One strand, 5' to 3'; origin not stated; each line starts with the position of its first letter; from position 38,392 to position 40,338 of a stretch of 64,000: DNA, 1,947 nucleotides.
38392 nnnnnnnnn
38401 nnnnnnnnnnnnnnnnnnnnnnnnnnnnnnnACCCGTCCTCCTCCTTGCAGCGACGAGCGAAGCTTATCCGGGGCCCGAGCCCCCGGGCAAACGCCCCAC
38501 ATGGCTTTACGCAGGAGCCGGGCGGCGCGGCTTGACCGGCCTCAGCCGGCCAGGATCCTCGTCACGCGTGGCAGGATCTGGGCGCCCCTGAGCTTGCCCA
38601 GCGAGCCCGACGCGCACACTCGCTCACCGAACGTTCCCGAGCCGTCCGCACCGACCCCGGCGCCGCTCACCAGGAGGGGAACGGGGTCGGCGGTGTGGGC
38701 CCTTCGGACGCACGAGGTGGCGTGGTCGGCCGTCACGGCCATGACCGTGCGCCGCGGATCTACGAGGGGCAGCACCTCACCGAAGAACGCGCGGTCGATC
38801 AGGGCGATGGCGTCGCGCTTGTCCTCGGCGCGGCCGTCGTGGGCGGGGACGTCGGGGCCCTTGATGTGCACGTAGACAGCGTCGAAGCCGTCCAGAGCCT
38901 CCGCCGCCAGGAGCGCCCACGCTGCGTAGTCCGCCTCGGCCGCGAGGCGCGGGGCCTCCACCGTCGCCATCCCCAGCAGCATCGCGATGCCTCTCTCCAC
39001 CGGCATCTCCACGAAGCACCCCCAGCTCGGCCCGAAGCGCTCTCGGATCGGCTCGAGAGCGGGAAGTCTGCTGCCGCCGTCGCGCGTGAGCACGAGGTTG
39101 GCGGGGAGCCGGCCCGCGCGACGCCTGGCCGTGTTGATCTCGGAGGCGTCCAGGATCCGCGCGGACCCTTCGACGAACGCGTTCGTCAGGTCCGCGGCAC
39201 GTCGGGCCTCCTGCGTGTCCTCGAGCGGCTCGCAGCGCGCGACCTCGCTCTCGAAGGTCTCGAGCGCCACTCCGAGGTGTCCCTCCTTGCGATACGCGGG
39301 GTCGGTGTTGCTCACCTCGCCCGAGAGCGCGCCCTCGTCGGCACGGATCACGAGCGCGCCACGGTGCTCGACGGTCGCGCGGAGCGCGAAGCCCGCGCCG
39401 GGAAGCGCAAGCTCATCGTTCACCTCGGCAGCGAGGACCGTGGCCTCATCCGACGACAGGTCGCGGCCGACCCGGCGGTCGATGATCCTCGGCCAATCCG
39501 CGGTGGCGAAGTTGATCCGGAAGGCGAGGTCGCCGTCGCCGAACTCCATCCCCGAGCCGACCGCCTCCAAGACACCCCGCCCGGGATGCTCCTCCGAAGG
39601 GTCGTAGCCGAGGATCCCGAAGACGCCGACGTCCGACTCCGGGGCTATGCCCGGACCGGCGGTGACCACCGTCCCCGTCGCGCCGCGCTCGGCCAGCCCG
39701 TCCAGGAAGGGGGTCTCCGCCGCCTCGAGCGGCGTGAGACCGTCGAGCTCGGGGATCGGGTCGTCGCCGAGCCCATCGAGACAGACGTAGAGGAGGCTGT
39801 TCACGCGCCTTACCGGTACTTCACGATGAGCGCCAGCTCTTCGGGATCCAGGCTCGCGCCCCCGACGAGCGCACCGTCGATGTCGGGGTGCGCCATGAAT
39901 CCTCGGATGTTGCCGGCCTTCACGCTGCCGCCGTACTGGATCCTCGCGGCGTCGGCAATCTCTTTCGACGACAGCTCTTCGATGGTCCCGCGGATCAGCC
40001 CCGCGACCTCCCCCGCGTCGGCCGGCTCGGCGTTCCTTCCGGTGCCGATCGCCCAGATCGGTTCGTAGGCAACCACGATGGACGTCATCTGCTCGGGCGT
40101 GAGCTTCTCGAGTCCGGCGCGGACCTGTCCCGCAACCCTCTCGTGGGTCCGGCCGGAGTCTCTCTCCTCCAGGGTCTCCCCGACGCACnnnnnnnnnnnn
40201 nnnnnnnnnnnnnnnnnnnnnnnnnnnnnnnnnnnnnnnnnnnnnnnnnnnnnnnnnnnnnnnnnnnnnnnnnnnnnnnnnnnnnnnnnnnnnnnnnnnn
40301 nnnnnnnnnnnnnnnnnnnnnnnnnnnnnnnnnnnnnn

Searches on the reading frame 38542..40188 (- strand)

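Call 19: search_protein_families(library=pfam, proteins=[window:38542-40188:-], max_evalue=0.0001)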
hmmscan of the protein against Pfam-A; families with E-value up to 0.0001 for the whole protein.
window:38542-40188:- (548 aa): 2 families
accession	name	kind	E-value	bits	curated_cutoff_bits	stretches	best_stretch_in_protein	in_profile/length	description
PF10143.14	PhosphMutase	-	4.2e-43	147.6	21.5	1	166-352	1-170/170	2,3-bisphosphoglycerate-independent phosphoglycerate mutase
PF01676.23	Metalloenzyme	-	4.1e-26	92.4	24.3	1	135-536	6-243/252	Metalloenzyme superfamily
